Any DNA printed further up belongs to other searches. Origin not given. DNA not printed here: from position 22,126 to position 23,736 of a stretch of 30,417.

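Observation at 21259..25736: Candidate undescribed catabolic module delivering one-carbon units to THF: SDR, Cys-rich unknown, GcvT-like enzyme and AraC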

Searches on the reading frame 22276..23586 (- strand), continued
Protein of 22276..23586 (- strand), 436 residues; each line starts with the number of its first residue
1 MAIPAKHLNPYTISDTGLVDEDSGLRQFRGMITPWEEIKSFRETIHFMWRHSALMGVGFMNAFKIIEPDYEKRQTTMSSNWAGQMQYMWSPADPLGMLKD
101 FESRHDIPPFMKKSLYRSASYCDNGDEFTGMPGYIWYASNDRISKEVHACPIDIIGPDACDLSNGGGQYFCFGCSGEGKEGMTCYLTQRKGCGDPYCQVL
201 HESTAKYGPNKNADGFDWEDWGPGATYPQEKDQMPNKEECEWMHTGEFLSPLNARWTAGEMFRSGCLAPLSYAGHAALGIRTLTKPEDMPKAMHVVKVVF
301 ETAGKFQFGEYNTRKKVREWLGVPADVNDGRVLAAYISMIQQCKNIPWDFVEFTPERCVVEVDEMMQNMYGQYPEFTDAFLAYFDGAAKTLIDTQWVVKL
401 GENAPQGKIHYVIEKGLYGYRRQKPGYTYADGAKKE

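Call 64: search_protein_families(library=pfam, proteins=[L021:4591-5475:+, L021:5660-6520:+, L021:6537-7709:+, L021:7823-8254:+, L021:3917-4414:-, L025:4592-7258:+, L025:12292-13623:-, L025:13641-14408:-, L042:12393-13577:+, L017:11277-11876:+], max_evalue=0.0001)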
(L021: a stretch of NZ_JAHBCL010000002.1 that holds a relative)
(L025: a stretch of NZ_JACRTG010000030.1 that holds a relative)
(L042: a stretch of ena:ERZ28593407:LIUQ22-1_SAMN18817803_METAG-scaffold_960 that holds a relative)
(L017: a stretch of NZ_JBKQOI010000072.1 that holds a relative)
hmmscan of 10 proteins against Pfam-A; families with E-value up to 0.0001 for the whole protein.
L021:4591-5475:+ (295 aa): 1 family
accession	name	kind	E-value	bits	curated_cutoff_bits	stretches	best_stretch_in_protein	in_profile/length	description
PF18050.6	Cyclophil_like2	-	4.1e-23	82.1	22.7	1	182-291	1-114/115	Cyclophilin-like family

L021:5660-6520:+ (287 aa): 2 families
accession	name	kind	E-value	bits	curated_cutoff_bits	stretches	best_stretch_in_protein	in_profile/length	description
PF12541.14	DUF3737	-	1.1e-127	425.4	23.9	1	3-276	2-275/275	Protein of unknown function (DUF3737)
PF13229.12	Beta_helix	-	5.5e-07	29.8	25.9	0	156-265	32-155/158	Right handed beta helix region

L021:6537-7709:+ (391 aa): 1 family
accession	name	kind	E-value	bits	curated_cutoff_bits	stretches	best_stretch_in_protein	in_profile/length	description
PF00155.27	Aminotran_1_2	-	9.6e-43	147.2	19.7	1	30-378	8-361/361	Aminotransferase class I and II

L021:7823-8254:+ (144 aa): 1 family
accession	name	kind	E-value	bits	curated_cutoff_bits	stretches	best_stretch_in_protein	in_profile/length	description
PF07883.17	Cupin_2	-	1.1e-05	25.5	27.2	1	50-113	3-61/70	Cupin domain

L021:3917-4414:- (166 aa): 3 families
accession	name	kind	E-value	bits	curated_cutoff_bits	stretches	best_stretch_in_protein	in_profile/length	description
PF13411.12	MerR_1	-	3.1e-18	66.1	21.6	1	10-74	1-64/69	MerR HTH family regulatory protein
PF00376.29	MerR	-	9.9e-15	54.5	28.2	1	11-48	1-38/38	MerR family regulatory protein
PF09278.17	MerR-DNA-bind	-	7.1e-05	23.8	25.4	0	56-114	4-62/65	MerR, DNA binding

L025:4592-7258:+ (889 aa): 5 families
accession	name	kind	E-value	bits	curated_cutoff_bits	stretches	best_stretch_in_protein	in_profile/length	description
PF00158.32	Sigma54_activat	-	4.3e-43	147.4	20.2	1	78-241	2-155/168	Sigma-54 interaction domain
PF00874.25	PRD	-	4.2e-33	114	23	2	444-528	3-88/90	PRD domain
PF07728.20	AAA_5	-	1e-06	29.2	22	1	104-231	2-125/139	AAA domain (dynein-related subfamily)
PF00004.35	AAA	-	2.6e-06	28.3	21.2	1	105-250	2-130/131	ATPase family associated with various cellular activities (AAA)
PF03610.21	EIIA-man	-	7.2e-05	23.3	21.4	0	542-619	2-80/116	PTS system fructose IIA component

L025:12292-13623:- (444 aa): 1 family
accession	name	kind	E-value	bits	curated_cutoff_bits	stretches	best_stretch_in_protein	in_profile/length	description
PF00291.31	PALP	-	5e-44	151.2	35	1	77-397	4-277/295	Pyridoxal-phosphate dependent enzyme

L025:13641-14408:- (256 aa): 1 family
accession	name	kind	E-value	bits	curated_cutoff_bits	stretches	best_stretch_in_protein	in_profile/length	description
PF08241.18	Methyltransf_11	-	1.1e-05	26.4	21.2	1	60-146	1-94/95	Methyltransferase domain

L042:12393-13577:+ (395 aa): 0 families

L017:11277-11876:+ (200 aa): 2 families
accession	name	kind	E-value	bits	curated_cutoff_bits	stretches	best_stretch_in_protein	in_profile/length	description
PF13561.12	adh_short_C2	-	2.5e-25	89.9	27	2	39-143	4-104/236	Enoyl-(Acyl carrier protein) reductase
PF00106.31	adh_short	-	3.9e-17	62.8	26.6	1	33-118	1-87/195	short chain dehydrogenase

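Call 66: search_solved_structures(query=L042:12393-13577:+, max_evalue=1)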
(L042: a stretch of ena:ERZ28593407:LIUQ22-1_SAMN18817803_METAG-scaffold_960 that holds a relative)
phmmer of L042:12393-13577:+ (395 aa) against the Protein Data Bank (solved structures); distinct sequences matched with E-value up to 1: 33.
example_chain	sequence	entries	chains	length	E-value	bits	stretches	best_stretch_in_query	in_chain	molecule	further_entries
9ifm_G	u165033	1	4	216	0.11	14.5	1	274-300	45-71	Chlorophyll a-b binding protein 8, chloroplastic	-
9ifm_Y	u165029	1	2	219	0.11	14.5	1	274-300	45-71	Chlorophyll a-b binding protein AB80, chloroplastic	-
6yp7_g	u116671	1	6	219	0.11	14.5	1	274-300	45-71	Chlorophyll a-b binding protein 8, chloroplastic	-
1vcr_A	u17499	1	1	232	0.12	14.4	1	274-300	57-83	Chlorophyll a-b binding protein AB80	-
5xnl_1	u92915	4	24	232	0.12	14.4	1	274-300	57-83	Chlorophyll a-b binding protein 8, chloroplastic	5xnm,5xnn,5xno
9xj9_X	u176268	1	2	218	0.14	14.1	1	275-300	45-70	Chlorophyll a-b binding protein 1, chloroplastic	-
7xqp_a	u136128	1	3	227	0.15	14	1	269-309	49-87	Chlorophyll a-b binding protein, chloroplastic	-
5zji_X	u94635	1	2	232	0.17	13.8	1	275-300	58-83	Chlorophyll a-b binding protein 1, chloroplastic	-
8htu_U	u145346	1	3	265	0.19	13.7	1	269-308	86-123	Chlorophyll a-b binding protein, chloroplastic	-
8c29_G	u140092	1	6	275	0.19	13.7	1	275-301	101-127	Chlorophyll a-b binding protein, chloroplastic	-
8j6z_z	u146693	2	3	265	0.21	13.5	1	275-305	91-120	Chlorophyll a-b binding protein 2.1, chloroplastic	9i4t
9lk4_Y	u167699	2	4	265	0.21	13.5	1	275-305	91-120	Chlorophyll a-b binding protein 2.2, chloroplastic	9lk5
5zji_Y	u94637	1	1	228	0.22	13.5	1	276-308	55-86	Chlorophyll a-b binding protein, chloroplastic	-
9xj9_Y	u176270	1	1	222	0.25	13.3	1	276-305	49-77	Chlorophyll a-b binding protein, chloroplastic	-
9s1m_Y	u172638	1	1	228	0.26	13.2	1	275-307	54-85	Chlorophyll a-b binding protein 2 (Lhcb2)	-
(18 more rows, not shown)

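Call 67: search_protein_families(library=ncbifam, proteins=[L042:12393-13577:+, L081:9998-11224:+, L081:11243-12265:+, L081:9146-9979:+, L081:12297-13055:+, L081:5949-6857:+], max_evalue=0.001)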
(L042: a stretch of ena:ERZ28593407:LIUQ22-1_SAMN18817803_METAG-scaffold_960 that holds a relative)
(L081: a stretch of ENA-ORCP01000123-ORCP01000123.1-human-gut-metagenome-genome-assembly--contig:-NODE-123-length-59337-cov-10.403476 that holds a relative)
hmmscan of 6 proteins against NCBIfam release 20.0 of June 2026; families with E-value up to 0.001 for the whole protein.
L042:12393-13577:+ (395 aa): 0 families

L081:9998-11224:+ (409 aa): 0 families

L081:11243-12265:+ (341 aa): 8 families
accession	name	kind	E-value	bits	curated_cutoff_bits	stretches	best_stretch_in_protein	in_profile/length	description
NF001567.0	PRK00389.1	subfamily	7.5e-46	156.7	300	1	13-273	35-293/359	glycine cleavage system aminomethyltransferase GcvT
TIGR00528.1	gcvT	equivalog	3.3e-43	148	235.85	1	8-327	29-343/362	glycine cleavage system aminomethyltransferase GcvT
NF010093.0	PRK13579.1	equivalog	6.9e-32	110.7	459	1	14-297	43-317/371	glycine cleavage system aminomethyltransferase GcvT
TIGR01372.1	soxA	subfamily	9.2e-32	109.8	1164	1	14-332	648-975/996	sarcosine oxidase subunit alpha family protein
NF053776.1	TmaoDeMthMsil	equivalog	3.9e-30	105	1100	1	33-270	440-686/763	trimethylamine N-oxide demethylase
NF009133.0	PRK12486.1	equivalog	5.4e-28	98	410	1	25-336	58-361/369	dimethylsulfoniopropionate demethylase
NF047633.1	SyrngDmethDesA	equivalog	5.5e-16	58.1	800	1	33-189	59-225/453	syringate O-demethylase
NF047885.1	VanMgalDeMLigM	equivalog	6e-13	48.5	580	1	13-184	36-220/461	vanillate/3-O-methylgallate O-demethylase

L081:9146-9979:+ (278 aa): 223 families (the best 25 are shown)
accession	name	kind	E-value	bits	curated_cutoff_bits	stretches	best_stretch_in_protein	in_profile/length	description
NF005559.1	PRK07231.1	subfamily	7e-43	146.9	215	1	4-260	2-247/249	glucose 1-dehydrogenase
NF006070.0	PRK08213.1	subfamily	2.6e-42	145.1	279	1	1-261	7-257/259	gluconate 5-dehydrogenase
NF004198.0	PRK05653.1-3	equivalog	9.5e-40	136.6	296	1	3-254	4-240/248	3-oxoacyl-ACP reductase FabG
NF006493.1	PRK08936.1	subfamily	5.3e-39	134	420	1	4-261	5-251/261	glucose-1-dehydrogenase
NF047923.1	pyridox_DH_SDR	equivalog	1.9e-37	129.1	325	1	5-260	2-240/243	pyridoxal 4-dehydrogenase, SDR-type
NF009093.0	PRK12429.1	subfamily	6.3e-37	127.3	258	1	4-259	3-255/259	3-hydroxybutyrate dehydrogenase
NF009468.0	PRK12826.1-4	equivalog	1.3e-36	126.6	318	1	3-260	4-247/256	SDR family oxidoreductase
NF005472.0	PRK07067.1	equivalog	1.3e-36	126.5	338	1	4-197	4-189/257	L-iditol 2-dehydrogenase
NF004791.0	PRK06138.1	equivalog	2.3e-35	122.1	312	1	4-261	3-250/252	SDR family oxidoreductase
NF004202.0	PRK05653.2-2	equivalog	6.2e-35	121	333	1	3-203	4-199/259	3-oxoacyl-ACP reductase FabG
NF005811.0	PRK07677.1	equivalog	6.9e-35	120.8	318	1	5-261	2-248/254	2,4-dienoyl-CoA reductase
TIGR03971.1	SDR_subfam_1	subfamily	3.7e-34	118.3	300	1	4-261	1-269/271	mycofactocin-coupled SDR family oxidoreductase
NF052558.1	MBtsdlDhBudC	equivalog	4.8e-34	118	270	1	5-261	2-242/250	meso-2,3-butanediol dehydrogenase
NF005390.0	PRK06935.1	equivalog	4.9e-34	117.8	369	1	1-199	10-201/258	2-dehydro-3-deoxy-D-gluconate 5-dehydrogenase KduD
TIGR02415.1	23BDH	subfamily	5.1e-34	117.8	304.35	1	7-261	1-252/254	acetoin reductase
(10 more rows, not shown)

L081:12297-13055:+ (253 aa): 235 families (the best 25 are shown)
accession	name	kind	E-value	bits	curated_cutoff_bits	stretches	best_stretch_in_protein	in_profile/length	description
NF005559.1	PRK07231.1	subfamily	4.7e-63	213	215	1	2-251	1-248/249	glucose 1-dehydrogenase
NF004791.0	PRK06138.1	equivalog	3.5e-55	187.1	312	1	1-251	1-250/252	SDR family oxidoreductase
NF005681.0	PRK07478.1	subfamily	1.2e-53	182.1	267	1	2-250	3-249/254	SDR family oxidoreductase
NF052558.1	MBtsdlDhBudC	equivalog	1.2e-52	179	270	1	4-251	2-242/250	meso-2,3-butanediol dehydrogenase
NF004198.0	PRK05653.1-3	equivalog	3.9e-49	167.3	296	1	2-250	4-246/248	3-oxoacyl-ACP reductase FabG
NF005067.0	PRK06484.1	equivalog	1.4e-48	165.8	713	1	4-253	8-254/524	short chain dehydrogenase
NF009466.0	PRK12826.1-2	subfamily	5.4e-47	160.3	222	1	6-251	4-245/248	3-oxoacyl-ACP reductase FabG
TIGR01830.1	3oxo_ACP_reduc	equivalog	1.2e-46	159.3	297.75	1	9-249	2-237/239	3-oxoacyl-[acyl-carrier-protein] reductase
NF050023.1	7alphHDSH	equivalog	3.1e-46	157.9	450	1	2-251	3-250/259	7alpha-hydroxysteroid dehydrogenase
NF006493.1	PRK08936.1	subfamily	4.8e-46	157.1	420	1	2-252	4-252/261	glucose-1-dehydrogenase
NF005472.0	PRK07067.1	equivalog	7.1e-46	156.8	338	1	1-249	2-253/257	L-iditol 2-dehydrogenase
NF049979.1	AlphHSDSHdhA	equivalog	7.7e-46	156.6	350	1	3-251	1-247/258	7alpha-hydroxysteroid dehydrogenase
NF004818.0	PRK06172.1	equivalog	1.3e-45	155.8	336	1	1-251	3-251/253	SDR family oxidoreductase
NF004847.0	PRK06198.1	subfamily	1.8e-45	155.3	240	1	2-247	4-252/269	oxidoreductase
NF004197.0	PRK05653.1-1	equivalog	3.5e-45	154.6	332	1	2-250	4-246/249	3-oxoacyl-ACP reductase FabG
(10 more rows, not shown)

L081:5949-6857:+ (303 aa): 7 families
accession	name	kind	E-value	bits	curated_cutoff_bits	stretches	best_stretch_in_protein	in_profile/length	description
NF003164.0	PRK04147.1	equivalog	3.8e-61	206.9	281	1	7-294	4-288/294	N-acetylneuraminate lyase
TIGR00683.1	nanA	equivalog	1.1e-54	185.7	382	1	9-300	3-289/293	N-acetylneuraminate lyase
TIGR00674.1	dapA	equivalog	2.4e-34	118.5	206.15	1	10-293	2-283/286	4-hydroxy-tetrahydrodipicolinate synthase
NF040954.1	Arch_KDGaldase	equivalog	1.8e-31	109.6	390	1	12-298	5-283/288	bifunctional 2-dehydro-3-deoxy-phosphogluconate/2-dehydro-3-deoxy-6-phosphogalactonate aldolase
TIGR02313.1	HpaI-NOT-DapA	exception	9e-30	103.5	396.7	1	9-239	3-235/294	2,4-dihydroxyhept-2-ene-1,7-dioic acid aldolase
NF002958.0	PRK03620.1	subfamily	1.2e-16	60.4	278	1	17-299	21-302/307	5-dehydro-4-deoxyglucarate dehydratase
TIGR03249.1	KdgD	equivalog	1.1e-13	51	373.95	1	9-187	11-186/299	5-dehydro-4-deoxyglucarate dehydratase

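Call 75: search_protein_families(library=pfam, alignment_id=A4, max_evalue=0.00001)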
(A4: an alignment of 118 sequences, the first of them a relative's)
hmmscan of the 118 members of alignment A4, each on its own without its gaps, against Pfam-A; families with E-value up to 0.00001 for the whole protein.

A. member 1, L046:2522-3418:+ (299 aa): 1 family
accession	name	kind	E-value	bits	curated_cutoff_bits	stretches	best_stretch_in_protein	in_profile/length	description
PF04203.18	Sortase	-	1.5e-27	96.3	26.6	1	102-225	1-123/125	Sortase domain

B. families by the number of members that match (of 118 scanned): 151 families (the first 25 are shown)
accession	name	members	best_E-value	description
PF04203.18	Sortase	4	1.5e-27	Sortase domain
PF00474.23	SSF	3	2.7e-95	Sodium:solute symporter family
PF17802.7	SpaA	3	4.9e-26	Prealbumin-like fold domain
PF00155.27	Aminotran_1_2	2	2.5e-61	Aminotransferase class I and II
PF07690.21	MFS_1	2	2.7e-42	Major Facilitator Superfamily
PF00005.33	ABC_tran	2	8.7e-32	ABC transporter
PF02518.31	HATPase_c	2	5.6e-31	Histidine kinase-, DNA gyrase B-, and HSP90-like ATPase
PF07729.17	FCD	2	2.4e-27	FCD domain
PF00072.30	Response_reg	2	6.9e-24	Response regulator receiver domain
PF13411.12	MerR_1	2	9.1e-19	MerR HTH family regulatory protein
PF00376.29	MerR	2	1.7e-17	MerR family regulatory protein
PF00392.27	GntR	2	8.5e-17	Bacterial regulatory proteins, gntR family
PF12822.12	ECF_trnsprt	2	1.4e-14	ECF transporter, substrate-specific component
PF07155.17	ECF-ribofla_trS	2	9.4e-14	ECF-type riboflavin transporter, S component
PF02463.25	SMC_N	2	3e-10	RecF/RecN/SMC N terminal domain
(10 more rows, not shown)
